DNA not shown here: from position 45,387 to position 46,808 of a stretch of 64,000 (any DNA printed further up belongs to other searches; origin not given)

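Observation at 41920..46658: Four-gene operon: ADP-ribosylglycohydrolase-fold protein, GH4 glycosidase, CoADR/Nox-type flavoprotein disulfide reductase, Fe-S Old Yellow Enzyme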

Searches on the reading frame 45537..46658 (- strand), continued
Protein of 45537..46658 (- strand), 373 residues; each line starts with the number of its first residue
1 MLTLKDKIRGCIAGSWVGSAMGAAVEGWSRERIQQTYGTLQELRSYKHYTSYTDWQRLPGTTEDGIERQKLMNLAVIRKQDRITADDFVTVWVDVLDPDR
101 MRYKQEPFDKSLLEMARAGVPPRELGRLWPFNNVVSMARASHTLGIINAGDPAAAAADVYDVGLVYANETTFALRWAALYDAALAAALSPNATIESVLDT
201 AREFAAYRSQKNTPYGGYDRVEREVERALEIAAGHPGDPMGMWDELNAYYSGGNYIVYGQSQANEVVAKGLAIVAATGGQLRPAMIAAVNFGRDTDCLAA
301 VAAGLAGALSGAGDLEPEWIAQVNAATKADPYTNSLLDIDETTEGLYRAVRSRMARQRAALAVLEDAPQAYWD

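Call 63: predict_structure(alignment_id=A1)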
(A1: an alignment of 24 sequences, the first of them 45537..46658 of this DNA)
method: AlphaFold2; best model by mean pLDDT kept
length: 373 residues; sequences in the alignment: 24
mean_pLDDT: 89.6   pTM: 0.92
mean pLDDT of the five models: 89.6, 89.3, 89.1, 88.7, 88.5
residues with pLDDT >= 90: 256; 70-90: 85; 50-70: 22; < 50: 10
segments of 3 or more residues with pLDDT < 50: 252-261
pLDDT, mean of each block of 10 residues (from residue 1): 97 98 90 95 82 73 88 98 96 91 73 92 82 72 97 97 88 90 98 98 92 76 93 97 87 44 79 98 97 89 98 97 95 93 99 96 93 88
secondary structure, 60 per line:
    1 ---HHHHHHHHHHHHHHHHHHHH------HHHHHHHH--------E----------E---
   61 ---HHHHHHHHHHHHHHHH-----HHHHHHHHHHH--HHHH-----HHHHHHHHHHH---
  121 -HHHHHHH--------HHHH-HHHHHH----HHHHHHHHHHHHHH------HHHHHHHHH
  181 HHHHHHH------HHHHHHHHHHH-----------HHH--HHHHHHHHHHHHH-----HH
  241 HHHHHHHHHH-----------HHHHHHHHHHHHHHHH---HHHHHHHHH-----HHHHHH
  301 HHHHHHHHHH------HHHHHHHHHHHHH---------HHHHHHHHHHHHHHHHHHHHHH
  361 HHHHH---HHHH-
elements in order: H4-23 H30-37 H64-79 H85-95 H98-101 H107-117 H122-128 H137-140 H142-147 H152-165 H172-187 H194-204 H221-233 H239-250 H262-277 H281-289 H295-310 H317-329 H339-365 H369-372

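Call 65: fold_search(model_id=the predicted structure, library=pdb)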
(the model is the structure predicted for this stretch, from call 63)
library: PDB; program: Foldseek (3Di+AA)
matches with E <= 10: 356; with E <= 0.001: 64
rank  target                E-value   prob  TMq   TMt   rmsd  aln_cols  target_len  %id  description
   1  1t5j                  3.3e-09  1.00  0.64  0.78   4.3       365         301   18  Crystal structure of ribosylglycohydrolase MJ1187 from Methanococcus jannaschii (released 2004-05-11)
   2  8xks_Q                2.5e-08  1.00  0.63  0.61   8.7       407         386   14  The cryo-EM structure of Orf2971-FtsHi motor complex (released 2024-12-04)
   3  2woe_A                9.7e-08  1.00  0.62  0.77   4.6       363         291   15  Crystal Structure of the D97N variant of dinitrogenase reductase- activating glycohydrolase (DRAG) from Rhodospirillum (released 2009-08-18)
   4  3g9d_A                1.7e-07  1.00  0.56  0.70   7.1       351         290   16  Crystal structure glycohydrolase (released 2009-07-14)
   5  8xqw_G                2.3e-07  1.00  0.62  0.59   7.8       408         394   14  Cryo-EM structure of the Ycf2-FtsHi motor complex from Chlamydomonas reinhardtii in AMPPNP bound state (released 2024-09-11)
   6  2woc_A                2.7e-07  1.00  0.62  0.78   4.8       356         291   15  Crystal Structure of the dinitrogenase reductase-activating glycohydrolase (DRAG) from Rhodospirillum rubrum (released 2009-08-11)
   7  9rfe_A                2.8e-07  1.00  0.62  0.67   5.9       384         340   15  Human ADP-ribosylhydrolase 3 (ARH3) in complex with an inhibitor (released 2025-09-24)
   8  2g4k                  5.0e-07  1.00  0.58  0.63   6.8       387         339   15  Anomalous substructure of human ADP-ribosylhydrolase 3 (released 2007-02-20)
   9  6d36_D                5.3e-07  1.00  0.59  0.64   7.1       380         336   15  Structure of human ARH3 bound to ADP-ribose and magnesium (released 2018-06-20)
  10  6d3a_C                5.3e-07  1.00  0.59  0.64   6.7       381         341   15  Structure of human ARH3 D314E bound to ADP-ribose and magnesium (released 2018-06-20)
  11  6g1q_B                5.5e-07  1.00  0.60  0.67   6.2       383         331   13  ADP-ribosylserine hydrolase ARH3 of Latimeria chalumnae in complex with ADP-ribose (released 2018-11-28)
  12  8za7_A                5.7e-07  1.00  0.61  0.67   6.0       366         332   16  ART-ARH type toxin effector-immunity protein pair of Listeria monocytogenes (released 2025-04-30)
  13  3o5t_A                6.6e-07  1.00  0.60  0.74   5.3       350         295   16  Structure of DraG-GlnZ complex with ADP (released 2011-10-05)
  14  7l9f_C                7.5e-07  1.00  0.60  0.65   6.4       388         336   15  Crystal structure of human ARH3 bound to calcium and ADP-ribose (released 2021-04-28)
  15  2foz                  8.6e-07  1.00  0.58  0.63   6.9       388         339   15  human ADP-ribosylhydrolase 3 (released 2006-10-10)
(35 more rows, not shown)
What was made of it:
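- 45537..46658 (-): ARH-fold protein (373 aa) from a divergent subfamily of ADP-ribosylglycohydrolase-like di-metal hydrolases. It is the variable first gene of the block. Foldseek top hits are MJ1187, DraG and ARH3, with TM 0.6-0.78 and 12-18% identity (calls 63, 65).
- On ADP-ribosylglycohydrolase (PF03747): Foldseek probability is 1.00 to MJ1187, DraG and ARH3 (call 65).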

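Call 69: search_solved_structures(query=A1, max_evalue=0.001, show_alignments=4)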
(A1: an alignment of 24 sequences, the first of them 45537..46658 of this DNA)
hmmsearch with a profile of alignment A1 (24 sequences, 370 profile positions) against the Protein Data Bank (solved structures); distinct sequences matched with E-value up to 0.001: 18.
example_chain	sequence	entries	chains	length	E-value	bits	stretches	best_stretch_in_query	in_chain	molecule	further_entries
1t5j_A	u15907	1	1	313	1.2e-14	57.3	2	243-322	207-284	Hypothetical protein MJ1187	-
8za7_A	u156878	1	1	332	9e-09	38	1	276-324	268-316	Lmo0067 protein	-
2woc_A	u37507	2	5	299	9.8e-08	34.6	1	278-324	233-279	ADP-RIBOSYL-[DINITROGEN REDUCTASE] GLYCOHYDROLASE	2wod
2woe_A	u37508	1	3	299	9.8e-08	34.6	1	278-324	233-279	ADP-RIBOSYL-[DINITROGEN REDUCTASE] GLYCOHYDROLASE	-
3g9d_A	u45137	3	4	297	1.1e-06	31.1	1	279-324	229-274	Dinitrogenase reductase activating glucohydrolase | Dinitrogenase reductase activacting glicohydrolase | ADP-ribosyl-(Dinitrogen reductase) hydrolase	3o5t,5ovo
2qty_A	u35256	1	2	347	1.6e-06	30.6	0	281-327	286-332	Poly(ADP-ribose) glycohydrolase ARH3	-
6dre_A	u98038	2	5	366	3.7e-06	29.4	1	271-324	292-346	ADP-ribosyl-(Dinitrogen reductase) hydrolase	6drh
7l9h_C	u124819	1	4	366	1.8e-05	27.1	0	281-324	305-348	ADP-ribose glycohydrolase ARH3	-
2cwc_A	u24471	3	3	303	2e-05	27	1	271-321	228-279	ADP-ribosylglycohydrolase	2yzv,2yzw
2foz_A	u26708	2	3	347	2e-05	27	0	281-324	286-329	ADP-ribosylhydrolase like 2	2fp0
2g4k_A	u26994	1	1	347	2.2e-05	26.9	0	281-324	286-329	ADP-ribosylhydrolase 3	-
9rfd_A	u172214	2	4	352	2.4e-05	26.8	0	281-324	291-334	ADP-ribosylhydrolase ARH3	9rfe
5zqy_A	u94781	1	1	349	2.4e-05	26.7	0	281-324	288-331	Poly(ADP-ribose) glycohydrolase ARH3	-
6d36_C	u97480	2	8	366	2.5e-05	26.7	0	281-324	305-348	Poly(ADP-ribose) glycohydrolase ARH3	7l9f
6g1p_A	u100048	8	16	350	2.9e-05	26.5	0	279-323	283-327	ADP-ribosylhydrolase like 2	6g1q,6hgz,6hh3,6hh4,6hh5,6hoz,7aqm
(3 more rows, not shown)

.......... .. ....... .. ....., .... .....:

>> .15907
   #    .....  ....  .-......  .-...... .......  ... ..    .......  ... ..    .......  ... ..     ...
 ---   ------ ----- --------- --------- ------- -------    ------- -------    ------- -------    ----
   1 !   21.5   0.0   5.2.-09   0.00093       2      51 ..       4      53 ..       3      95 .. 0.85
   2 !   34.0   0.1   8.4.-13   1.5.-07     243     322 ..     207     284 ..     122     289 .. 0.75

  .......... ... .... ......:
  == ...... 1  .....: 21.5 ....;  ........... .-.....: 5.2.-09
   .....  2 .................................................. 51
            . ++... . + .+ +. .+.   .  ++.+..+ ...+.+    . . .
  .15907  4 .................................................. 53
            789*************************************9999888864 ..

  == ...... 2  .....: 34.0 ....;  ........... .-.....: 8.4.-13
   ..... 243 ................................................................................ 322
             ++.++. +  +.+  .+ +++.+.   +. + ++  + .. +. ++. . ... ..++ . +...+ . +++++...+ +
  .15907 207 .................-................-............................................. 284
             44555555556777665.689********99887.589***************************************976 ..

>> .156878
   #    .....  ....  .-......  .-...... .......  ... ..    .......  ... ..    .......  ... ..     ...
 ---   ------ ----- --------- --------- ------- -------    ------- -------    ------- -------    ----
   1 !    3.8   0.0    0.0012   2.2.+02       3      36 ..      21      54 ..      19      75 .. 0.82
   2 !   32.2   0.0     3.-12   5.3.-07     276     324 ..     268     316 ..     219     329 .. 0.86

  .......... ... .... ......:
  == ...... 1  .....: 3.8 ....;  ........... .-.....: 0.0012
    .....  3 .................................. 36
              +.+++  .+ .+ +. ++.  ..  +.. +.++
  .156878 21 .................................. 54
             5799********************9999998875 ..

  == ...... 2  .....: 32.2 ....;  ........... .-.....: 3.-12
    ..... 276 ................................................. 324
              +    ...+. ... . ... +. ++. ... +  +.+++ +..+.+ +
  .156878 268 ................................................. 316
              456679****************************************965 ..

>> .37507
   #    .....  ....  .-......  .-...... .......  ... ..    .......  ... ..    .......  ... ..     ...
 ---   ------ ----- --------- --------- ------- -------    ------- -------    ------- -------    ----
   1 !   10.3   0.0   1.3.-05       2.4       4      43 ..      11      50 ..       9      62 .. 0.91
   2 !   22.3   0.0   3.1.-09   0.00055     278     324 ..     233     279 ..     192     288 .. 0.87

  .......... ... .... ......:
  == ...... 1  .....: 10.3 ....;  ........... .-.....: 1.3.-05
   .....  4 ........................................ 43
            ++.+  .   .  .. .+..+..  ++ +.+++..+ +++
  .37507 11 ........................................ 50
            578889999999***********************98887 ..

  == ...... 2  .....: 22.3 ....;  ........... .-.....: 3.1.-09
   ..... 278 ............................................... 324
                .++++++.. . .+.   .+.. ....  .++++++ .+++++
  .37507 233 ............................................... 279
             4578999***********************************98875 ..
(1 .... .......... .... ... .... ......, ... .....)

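Call 72: search_protein_families(library=pfam, proteins=[L012:6782-9829:+, L012:11140-12501:+, L012:12586-14100:+, L012:14174-15565:+, L012:15590-17293:+, L010:5241-9839:+, L013:11109-12371:+, L013:8405-9001:+, L013:6123-8384:+, L013:13995-15233:+], max_evalue=0.00001)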
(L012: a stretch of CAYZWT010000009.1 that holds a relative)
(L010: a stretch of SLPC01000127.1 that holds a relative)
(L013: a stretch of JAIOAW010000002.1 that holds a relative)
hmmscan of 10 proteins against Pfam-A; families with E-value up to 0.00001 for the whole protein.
L012:6782-9829:+ (1015 aa): 3 families
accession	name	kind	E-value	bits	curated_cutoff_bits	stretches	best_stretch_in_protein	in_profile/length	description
PF18998.6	Flg_new_2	-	3.4e-20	72.2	23.6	2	801-867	3-71/73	Divergent InlB B-repeat domain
PF07581.17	Glug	-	6.7e-14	51.7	20.5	0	243-269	1-28/28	The GLUG motif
PF05342.19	Peptidase_M26_N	-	6.8e-09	35.7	27.7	0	406-521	147-250/250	M26 IgA1-specific Metallo-endopeptidase N-terminal region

L012:11140-12501:+ (453 aa): 2 families
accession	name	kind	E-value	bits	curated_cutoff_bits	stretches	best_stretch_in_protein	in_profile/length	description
PF13378.12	MR_MLE_C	-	4.4e-52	177.4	29.4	1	163-415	3-216/219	Enolase C-terminal domain-like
PF02746.21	MR_MLE_N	-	5.6e-07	30.2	22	1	49-138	24-117/117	Mandelate racemase / muconate lactonizing enzyme, N-terminal domain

L012:12586-14100:+ (504 aa): 2 families
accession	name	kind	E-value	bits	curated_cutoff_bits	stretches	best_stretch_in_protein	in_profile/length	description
PF13660.11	DUF4147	-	8.3e-33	114.2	23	1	44-243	2-187/234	Domain of unknown function (DUF4147)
PF05161.18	MOFRL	-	2.7e-17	63.3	28.3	1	378-495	1-104/106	MOFRL family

L012:14174-15565:+ (463 aa): 3 families
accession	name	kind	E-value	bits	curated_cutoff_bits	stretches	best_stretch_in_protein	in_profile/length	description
PF00113.28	Enolase_C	-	3.2e-48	165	21.5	1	184-458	3-293/296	Enolase, C-terminal TIM barrel domain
PF03952.21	Enolase_N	-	8.3e-43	146.1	35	1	48-177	1-131/131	Enolase, N-terminal domain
PF13378.12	MR_MLE_C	-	1.2e-10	42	29.4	1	312-409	56-152/219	Enolase C-terminal domain-like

L012:15590-17293:+ (567 aa): 3 families
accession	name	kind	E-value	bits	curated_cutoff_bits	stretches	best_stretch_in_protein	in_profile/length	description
PF00205.28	TPP_enzyme_M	-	2.7e-29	102.1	30.4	1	203-334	1-137/137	Thiamine pyrophosphate enzyme, central domain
PF02775.26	TPP_enzyme_C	-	5.9e-22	78.5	21.9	1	403-553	3-151/151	Thiamine pyrophosphate enzyme, C-terminal TPP binding domain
PF02776.23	TPP_enzyme_N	-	4.2e-15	56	26.8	1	23-128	3-107/119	Thiamine pyrophosphate enzyme, N-terminal TPP binding domain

L010:5241-9839:+ (1532 aa): 5 families
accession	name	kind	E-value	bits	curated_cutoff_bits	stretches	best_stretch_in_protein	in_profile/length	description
PF07581.17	Glug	-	1.3e-30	104.1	20.5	0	884-910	1-28/28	The GLUG motif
PF19190.6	BACON_2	-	2.2e-16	60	25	1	1239-1312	16-94/94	Viral BACON domain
PF13004.13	BACON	-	1.2e-15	57.6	25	1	1164-1221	2-61/61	Putative binding domain, N-terminal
PF05342.19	Peptidase_M26_N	-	1e-12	48.3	27.7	0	439-513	180-250/250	M26 IgA1-specific Metallo-endopeptidase N-terminal region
PF18998.6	Flg_new_2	-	6.2e-11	42.6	23.6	1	1316-1384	2-72/73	Divergent InlB B-repeat domain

L013:11109-12371:+ (420 aa): 1 family
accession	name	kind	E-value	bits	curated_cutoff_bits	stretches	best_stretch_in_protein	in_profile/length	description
PF13685.12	Fe-ADH_2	-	2e-33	115.9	28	1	15-164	2-149/149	Iron-containing alcohol dehydrogenase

L013:8405-9001:+ (198 aa): 1 family
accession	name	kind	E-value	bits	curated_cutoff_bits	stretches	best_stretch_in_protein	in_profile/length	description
PF03703.20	bPH_2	-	9.2e-18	64.7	22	1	67-145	2-76/78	Bacterial PH domain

L013:6123-8384:+ (753 aa): 1 family
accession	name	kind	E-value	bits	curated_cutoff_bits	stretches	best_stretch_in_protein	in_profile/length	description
PF00795.27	CN_hydrolase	-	3.5e-21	76.1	23.2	1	475-710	1-245/256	Carbon-nitrogen hydrolase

L013:13995-15233:+ (412 aa): 1 family
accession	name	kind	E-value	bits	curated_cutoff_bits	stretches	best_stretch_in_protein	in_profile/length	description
PF03773.19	ArsP_1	-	4.7e-43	147.9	32.3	1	4-363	77-293/294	Predicted permease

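Call 73: search_protein_representatives(alignment_id=A1)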
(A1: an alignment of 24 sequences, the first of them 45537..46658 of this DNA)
Query: 24 sequences, 370 profile positions. Proteins with E-value up to 0.001 (for the whole library): 3491; up to 1e-10: 573; up to 1e-30: 131. The best 150 are listed.
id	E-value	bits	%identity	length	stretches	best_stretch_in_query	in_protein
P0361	2.5e-168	576.3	-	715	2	2-364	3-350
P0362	2.8e-158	543.2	-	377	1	1-365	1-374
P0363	9.9e-123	426.2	-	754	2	5-364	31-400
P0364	4.6e-113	394.4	-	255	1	113-365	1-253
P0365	2.6e-109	382.1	-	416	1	2-215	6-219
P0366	4.9e-107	374.6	-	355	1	1-363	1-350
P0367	8.6e-106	370.5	-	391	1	2-365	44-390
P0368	1.2e-105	370.0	-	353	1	1-365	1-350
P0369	1.3e-105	370.0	-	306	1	4-192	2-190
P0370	7.2e-104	364.2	-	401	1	4-366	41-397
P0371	2.2e-97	342.8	-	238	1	72-306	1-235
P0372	5.0e-96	338.3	-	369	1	2-365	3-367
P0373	1.4e-92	327.0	-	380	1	4-363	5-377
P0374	5.8e-88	311.8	-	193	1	179-369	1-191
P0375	1.4e-87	310.6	-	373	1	3-365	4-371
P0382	9.2e-79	281.5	-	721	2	4-326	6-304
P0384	1.0e-77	278.1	-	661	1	4-365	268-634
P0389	2.3e-72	260.5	-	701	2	2-361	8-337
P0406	2.5e-58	214.3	-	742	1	5-355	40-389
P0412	2.0e-51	191.6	-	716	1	4-352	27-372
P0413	1.3e-49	185.7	-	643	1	4-364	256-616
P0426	2.9e-44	168.0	-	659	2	5-324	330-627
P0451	4.6e-37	144.3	-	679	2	3-335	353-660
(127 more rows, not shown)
